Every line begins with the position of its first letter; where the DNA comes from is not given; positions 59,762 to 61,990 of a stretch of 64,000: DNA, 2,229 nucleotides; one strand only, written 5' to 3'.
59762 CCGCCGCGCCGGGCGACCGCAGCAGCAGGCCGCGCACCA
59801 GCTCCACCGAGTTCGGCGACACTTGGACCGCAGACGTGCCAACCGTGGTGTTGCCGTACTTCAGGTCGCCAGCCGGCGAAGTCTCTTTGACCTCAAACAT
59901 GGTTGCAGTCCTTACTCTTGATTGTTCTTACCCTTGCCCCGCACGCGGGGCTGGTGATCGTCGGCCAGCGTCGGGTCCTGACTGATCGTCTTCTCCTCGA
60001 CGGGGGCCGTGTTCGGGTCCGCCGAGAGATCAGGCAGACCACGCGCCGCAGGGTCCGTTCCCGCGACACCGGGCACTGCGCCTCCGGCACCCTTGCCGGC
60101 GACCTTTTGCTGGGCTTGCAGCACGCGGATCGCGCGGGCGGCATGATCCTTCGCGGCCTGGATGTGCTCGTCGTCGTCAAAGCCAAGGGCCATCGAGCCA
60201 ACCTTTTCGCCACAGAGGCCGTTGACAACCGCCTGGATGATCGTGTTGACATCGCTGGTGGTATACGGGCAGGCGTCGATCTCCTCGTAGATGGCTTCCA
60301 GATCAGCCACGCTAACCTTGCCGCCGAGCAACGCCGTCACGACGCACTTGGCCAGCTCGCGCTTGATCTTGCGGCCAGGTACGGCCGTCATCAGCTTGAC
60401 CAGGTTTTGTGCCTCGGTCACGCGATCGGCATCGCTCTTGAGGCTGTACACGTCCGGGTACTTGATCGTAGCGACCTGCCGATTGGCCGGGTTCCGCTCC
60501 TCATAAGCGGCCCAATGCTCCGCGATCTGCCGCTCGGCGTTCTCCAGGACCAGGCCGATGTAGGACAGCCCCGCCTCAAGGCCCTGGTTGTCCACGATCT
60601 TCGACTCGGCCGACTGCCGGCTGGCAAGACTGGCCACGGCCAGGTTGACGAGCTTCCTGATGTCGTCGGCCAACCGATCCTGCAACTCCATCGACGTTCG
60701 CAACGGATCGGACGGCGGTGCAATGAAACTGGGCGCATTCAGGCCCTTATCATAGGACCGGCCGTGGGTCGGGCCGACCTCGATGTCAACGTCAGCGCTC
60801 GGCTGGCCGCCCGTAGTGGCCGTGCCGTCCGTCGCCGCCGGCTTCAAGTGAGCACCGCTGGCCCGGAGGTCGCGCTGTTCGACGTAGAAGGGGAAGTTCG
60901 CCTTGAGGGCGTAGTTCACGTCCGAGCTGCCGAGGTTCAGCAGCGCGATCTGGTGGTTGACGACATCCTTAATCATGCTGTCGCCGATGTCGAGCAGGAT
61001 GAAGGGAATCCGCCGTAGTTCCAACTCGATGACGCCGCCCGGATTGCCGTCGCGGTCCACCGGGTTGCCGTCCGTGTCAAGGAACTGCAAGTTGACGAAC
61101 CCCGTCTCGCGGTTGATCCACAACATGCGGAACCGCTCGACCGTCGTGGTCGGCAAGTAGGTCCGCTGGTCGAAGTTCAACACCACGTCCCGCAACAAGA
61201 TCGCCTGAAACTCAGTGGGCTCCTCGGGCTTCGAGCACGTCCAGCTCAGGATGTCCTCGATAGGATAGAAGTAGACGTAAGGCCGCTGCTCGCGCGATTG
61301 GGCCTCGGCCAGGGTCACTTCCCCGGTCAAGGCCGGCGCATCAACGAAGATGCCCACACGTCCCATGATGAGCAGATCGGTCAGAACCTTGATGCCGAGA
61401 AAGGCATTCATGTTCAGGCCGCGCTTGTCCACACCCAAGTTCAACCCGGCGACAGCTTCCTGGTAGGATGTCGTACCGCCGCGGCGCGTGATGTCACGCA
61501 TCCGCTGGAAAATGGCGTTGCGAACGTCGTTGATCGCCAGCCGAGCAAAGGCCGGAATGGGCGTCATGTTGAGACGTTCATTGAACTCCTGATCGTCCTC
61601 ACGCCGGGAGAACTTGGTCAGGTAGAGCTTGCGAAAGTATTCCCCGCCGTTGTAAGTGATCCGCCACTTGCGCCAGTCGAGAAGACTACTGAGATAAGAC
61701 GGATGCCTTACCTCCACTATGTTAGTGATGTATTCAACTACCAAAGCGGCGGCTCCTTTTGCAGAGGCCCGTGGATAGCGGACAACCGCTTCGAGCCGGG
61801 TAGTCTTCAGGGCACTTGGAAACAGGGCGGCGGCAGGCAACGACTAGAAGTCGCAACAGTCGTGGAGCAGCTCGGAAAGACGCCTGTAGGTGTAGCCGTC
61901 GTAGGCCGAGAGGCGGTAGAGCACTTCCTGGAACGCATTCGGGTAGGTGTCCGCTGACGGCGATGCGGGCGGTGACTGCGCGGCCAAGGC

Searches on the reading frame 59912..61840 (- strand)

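Call 9: search_protein_families(library=pfam, proteins=[window:59912-61840:-], max_evalue=0.01)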
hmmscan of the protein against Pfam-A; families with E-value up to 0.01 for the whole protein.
window:59912-61840:- (642 aa): 0 families

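Call 46: search_protein_families(library=phrogs, proteins=[window:59912-61840:-], max_evalue=0.001)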
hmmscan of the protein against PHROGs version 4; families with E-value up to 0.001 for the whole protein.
window:59912-61840:- (642 aa): 2 families
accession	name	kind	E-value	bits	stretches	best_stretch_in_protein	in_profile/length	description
phrog_145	-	head and packaging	2.5e-37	129.8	1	40-483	8-431/493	portal protein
phrog_12458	-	unknown function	5.6e-09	36.7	1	32-260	20-241/265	-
